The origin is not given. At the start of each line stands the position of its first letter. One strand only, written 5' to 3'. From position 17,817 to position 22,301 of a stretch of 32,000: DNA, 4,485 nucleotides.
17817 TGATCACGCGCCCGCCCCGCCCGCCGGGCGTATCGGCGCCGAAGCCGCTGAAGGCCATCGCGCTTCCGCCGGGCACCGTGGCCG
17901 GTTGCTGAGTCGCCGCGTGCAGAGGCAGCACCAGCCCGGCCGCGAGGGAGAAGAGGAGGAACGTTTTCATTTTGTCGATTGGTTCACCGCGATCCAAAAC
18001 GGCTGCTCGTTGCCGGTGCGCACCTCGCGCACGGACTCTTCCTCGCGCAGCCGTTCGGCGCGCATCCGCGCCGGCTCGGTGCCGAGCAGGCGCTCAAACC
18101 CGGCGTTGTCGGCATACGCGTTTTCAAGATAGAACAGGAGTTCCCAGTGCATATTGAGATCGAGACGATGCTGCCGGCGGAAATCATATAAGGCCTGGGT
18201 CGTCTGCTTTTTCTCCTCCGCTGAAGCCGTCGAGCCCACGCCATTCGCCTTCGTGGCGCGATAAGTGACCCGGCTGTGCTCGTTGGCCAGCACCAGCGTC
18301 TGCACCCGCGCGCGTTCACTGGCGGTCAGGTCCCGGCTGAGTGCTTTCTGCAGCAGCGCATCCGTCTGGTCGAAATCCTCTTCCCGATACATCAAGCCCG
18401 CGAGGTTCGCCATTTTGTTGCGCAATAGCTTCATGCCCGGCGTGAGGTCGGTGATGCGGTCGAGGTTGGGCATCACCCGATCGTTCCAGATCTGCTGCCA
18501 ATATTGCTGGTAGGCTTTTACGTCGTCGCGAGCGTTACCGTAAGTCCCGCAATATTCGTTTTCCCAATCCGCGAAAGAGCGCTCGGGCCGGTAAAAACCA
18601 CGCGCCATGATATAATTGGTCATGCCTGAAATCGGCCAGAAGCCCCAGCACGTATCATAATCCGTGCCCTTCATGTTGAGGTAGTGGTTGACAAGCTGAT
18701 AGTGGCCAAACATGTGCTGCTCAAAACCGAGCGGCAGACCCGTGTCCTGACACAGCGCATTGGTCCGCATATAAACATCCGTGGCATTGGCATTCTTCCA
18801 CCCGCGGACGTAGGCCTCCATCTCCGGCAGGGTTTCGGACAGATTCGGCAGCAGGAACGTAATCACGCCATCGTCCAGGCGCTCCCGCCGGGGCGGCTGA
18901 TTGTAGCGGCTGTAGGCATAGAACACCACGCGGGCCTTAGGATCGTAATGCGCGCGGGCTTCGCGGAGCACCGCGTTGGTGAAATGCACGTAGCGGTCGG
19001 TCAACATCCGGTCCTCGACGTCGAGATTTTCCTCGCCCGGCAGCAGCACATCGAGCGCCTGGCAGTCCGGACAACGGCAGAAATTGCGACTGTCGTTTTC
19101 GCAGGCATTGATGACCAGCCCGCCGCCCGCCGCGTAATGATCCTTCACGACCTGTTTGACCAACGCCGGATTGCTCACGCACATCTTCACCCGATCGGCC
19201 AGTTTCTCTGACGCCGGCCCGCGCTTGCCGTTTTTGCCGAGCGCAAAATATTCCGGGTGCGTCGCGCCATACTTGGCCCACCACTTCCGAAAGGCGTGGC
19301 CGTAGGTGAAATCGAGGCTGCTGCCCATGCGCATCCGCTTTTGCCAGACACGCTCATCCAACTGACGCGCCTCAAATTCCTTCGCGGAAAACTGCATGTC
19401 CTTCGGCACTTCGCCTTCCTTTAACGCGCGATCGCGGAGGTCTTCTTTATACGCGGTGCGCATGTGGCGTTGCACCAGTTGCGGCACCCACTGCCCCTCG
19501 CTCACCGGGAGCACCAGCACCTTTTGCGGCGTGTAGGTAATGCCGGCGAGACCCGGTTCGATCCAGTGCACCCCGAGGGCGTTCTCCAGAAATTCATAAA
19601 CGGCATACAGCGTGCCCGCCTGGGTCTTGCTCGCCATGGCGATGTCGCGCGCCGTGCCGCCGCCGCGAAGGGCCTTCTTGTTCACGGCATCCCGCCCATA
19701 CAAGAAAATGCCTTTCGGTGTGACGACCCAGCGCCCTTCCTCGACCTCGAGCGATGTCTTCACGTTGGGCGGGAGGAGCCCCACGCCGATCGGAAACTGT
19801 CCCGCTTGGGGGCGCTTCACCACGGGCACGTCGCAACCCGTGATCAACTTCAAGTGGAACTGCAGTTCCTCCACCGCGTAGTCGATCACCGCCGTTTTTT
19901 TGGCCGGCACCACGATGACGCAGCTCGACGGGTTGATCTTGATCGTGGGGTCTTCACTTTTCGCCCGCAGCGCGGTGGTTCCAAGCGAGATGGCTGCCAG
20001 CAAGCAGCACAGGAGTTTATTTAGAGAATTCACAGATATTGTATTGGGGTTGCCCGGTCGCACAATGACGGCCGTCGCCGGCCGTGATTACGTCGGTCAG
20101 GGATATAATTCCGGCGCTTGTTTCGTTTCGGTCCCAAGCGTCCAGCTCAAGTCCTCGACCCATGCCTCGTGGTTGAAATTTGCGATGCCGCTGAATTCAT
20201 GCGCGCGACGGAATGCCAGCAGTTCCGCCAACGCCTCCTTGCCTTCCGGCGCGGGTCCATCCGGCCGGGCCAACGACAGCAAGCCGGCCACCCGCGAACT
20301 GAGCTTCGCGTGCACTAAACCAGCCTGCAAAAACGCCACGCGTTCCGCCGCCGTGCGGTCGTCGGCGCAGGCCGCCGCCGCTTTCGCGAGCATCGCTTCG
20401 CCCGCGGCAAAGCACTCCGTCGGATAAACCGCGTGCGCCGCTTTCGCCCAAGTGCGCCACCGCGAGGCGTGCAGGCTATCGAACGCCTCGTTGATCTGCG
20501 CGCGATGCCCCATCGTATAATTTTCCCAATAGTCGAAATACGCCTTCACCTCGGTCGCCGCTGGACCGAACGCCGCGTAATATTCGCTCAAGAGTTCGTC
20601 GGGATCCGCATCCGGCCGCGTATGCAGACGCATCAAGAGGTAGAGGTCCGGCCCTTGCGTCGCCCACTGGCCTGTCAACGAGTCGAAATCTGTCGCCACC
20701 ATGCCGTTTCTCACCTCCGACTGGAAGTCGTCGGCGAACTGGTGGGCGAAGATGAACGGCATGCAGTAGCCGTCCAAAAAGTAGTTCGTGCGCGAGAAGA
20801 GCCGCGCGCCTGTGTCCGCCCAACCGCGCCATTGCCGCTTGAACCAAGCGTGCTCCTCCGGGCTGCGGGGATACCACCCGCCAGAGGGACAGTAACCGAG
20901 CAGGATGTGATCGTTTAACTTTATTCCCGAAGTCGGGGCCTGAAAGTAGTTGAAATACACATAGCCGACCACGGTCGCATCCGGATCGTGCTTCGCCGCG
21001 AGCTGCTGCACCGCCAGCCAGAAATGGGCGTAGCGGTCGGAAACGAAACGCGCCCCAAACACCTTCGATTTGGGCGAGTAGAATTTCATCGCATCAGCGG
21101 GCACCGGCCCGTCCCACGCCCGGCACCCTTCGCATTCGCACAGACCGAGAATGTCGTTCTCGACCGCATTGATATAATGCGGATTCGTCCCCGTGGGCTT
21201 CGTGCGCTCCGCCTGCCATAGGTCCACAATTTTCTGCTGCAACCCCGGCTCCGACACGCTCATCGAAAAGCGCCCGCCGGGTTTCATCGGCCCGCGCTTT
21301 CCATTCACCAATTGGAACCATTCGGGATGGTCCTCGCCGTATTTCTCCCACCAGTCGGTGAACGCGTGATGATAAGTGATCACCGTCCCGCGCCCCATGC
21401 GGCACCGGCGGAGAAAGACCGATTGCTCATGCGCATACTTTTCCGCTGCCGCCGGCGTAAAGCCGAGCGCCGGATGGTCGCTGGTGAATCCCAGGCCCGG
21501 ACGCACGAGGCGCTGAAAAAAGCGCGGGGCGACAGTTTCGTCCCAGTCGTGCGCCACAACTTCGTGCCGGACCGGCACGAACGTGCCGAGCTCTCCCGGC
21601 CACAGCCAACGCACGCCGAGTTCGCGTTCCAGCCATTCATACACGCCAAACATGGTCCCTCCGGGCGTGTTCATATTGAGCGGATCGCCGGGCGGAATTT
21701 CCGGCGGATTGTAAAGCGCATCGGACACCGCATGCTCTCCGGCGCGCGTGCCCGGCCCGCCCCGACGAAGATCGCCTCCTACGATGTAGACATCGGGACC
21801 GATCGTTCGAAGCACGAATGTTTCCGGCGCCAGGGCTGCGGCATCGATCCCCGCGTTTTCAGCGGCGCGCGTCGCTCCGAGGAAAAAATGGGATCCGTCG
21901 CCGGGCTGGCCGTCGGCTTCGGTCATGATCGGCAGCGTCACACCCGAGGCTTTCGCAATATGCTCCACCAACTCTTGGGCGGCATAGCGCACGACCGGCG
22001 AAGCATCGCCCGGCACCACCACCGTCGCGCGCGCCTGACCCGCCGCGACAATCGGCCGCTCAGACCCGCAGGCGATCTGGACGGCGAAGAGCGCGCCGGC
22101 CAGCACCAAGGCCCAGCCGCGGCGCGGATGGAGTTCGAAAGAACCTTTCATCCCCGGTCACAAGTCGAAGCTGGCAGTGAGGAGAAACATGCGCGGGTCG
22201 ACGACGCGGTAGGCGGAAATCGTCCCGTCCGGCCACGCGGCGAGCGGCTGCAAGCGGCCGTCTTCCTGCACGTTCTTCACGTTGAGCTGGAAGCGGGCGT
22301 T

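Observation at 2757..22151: Five paralogs of one uncharacterised ~660-700 aa secreted family in a single operon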

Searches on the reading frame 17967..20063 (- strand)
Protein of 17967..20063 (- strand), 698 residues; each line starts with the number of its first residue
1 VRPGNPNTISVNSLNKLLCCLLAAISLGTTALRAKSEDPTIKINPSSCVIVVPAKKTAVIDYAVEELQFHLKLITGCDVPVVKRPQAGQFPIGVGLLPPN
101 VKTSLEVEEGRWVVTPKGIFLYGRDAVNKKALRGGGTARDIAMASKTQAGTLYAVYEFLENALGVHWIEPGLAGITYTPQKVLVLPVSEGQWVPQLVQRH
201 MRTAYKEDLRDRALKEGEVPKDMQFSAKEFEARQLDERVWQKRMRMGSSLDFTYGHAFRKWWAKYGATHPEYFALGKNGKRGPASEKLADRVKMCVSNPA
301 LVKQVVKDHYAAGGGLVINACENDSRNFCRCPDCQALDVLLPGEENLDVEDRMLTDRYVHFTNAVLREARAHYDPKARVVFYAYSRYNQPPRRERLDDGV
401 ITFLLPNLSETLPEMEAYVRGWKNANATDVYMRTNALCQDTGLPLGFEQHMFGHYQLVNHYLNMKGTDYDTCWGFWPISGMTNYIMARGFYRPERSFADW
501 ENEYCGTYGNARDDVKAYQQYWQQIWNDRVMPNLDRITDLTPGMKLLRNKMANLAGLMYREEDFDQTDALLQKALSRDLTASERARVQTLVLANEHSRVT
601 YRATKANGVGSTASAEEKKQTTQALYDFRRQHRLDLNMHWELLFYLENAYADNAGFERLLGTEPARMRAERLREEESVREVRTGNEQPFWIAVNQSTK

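Call 4: search_protein_families(library=pfam, proteins=[window:17967-20063:-], max_evalue=0.01)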
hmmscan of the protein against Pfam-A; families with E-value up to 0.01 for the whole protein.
window:17967-20063:- (698 aa): 1 family
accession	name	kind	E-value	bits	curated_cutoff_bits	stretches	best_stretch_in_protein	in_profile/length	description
PF16126.11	DUF4838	-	1.3e-19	71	26.6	1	194-405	27-199/325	Domain of unknown function (DUF4838)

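Call 8: search_protein_families(library=ncbifam, proteins=[window:17967-20063:-], max_evalue=0.01)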
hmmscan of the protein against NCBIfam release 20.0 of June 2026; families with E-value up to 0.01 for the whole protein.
window:17967-20063:- (698 aa): 0 families

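Call 49: find_homologous_proteins(query=window:17967-20063:-, max_evalue=0.00001)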
Query window:17967-20063:- (698 aa): 225 proteins with E <= 0.00001 among 8000 candidates; the best 120 are listed.
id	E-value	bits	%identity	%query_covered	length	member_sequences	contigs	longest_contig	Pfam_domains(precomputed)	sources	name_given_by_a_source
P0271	0.0e+0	1582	99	97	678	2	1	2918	PF16126.12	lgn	-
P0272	0.0e+0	1395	85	99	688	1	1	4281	PF16126.12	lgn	-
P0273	0.0e+0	1367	83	99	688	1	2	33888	PF16126.12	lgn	-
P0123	0.0e+0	1237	76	98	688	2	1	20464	PF16126.12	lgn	-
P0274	0.0e+0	1047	66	98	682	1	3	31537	PF16126.12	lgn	-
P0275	0.0e+0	1037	65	98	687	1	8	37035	PF16126.12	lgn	-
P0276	0.0e+0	1014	65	93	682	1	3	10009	PF16126.12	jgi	jgi:tetratricopeptide (TPR) repeat protein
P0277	1.4e-298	1010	66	93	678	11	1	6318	PF16126.12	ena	-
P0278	1.9e-298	1010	64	96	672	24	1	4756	PF16126.12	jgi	jgi:tetratricopeptide (TPR) repeat protein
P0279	8.5e-296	1001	63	95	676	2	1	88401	PF16126.12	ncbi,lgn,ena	-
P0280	8.1e-294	994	63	96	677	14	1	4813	PF16126.12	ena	-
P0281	7.4e-292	988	63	96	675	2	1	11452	PF16126.12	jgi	jgi:hypothetical protein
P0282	1.0e-291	987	64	93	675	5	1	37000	PF16126.12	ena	-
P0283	3.9e-291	985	64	94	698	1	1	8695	PF16126.12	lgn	-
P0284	4.1e-291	985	63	96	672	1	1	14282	PF16126.12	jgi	jgi:hypothetical protein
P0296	1.5e-225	769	50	97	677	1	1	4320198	PF16126.12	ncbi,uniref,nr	ncbi:DUF4838 domain-containing protein [Horticoccus luteus]|uniref:DUF4838 domain-containing protein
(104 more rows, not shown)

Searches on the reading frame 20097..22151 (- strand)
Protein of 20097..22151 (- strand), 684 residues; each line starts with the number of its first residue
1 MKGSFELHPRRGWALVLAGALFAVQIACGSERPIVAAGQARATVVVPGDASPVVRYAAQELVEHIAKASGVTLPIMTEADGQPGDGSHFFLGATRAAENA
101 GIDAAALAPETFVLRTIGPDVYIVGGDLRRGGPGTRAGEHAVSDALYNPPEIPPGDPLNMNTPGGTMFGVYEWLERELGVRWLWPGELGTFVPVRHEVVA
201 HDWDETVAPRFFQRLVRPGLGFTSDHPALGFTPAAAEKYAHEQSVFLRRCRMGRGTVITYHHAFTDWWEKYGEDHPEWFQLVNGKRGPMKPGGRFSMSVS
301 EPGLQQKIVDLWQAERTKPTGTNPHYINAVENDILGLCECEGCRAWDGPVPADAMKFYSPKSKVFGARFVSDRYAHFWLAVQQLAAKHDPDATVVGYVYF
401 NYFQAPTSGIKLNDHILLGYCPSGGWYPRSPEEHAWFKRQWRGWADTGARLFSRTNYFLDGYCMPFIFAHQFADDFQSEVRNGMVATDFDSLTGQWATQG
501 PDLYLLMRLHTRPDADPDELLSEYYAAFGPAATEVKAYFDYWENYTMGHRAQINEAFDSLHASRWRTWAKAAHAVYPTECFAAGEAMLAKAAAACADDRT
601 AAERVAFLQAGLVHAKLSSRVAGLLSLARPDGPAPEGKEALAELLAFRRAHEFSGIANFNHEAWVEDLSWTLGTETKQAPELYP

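Call 4: search_protein_families(library=pfam, proteins=[window:20097-22151:-], max_evalue=0.01)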
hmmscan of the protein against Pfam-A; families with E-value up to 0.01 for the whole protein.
window:20097-22151:- (684 aa): 1 family
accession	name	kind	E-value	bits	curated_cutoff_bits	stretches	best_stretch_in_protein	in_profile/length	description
PF16126.11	DUF4838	-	5.9e-18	65.5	26.6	1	186-540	3-325/325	Domain of unknown function (DUF4838)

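Call 8: search_protein_families(library=ncbifam, proteins=[window:20097-22151:-], max_evalue=0.01)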
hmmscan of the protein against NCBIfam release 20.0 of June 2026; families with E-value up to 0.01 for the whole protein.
window:20097-22151:- (684 aa): 0 families
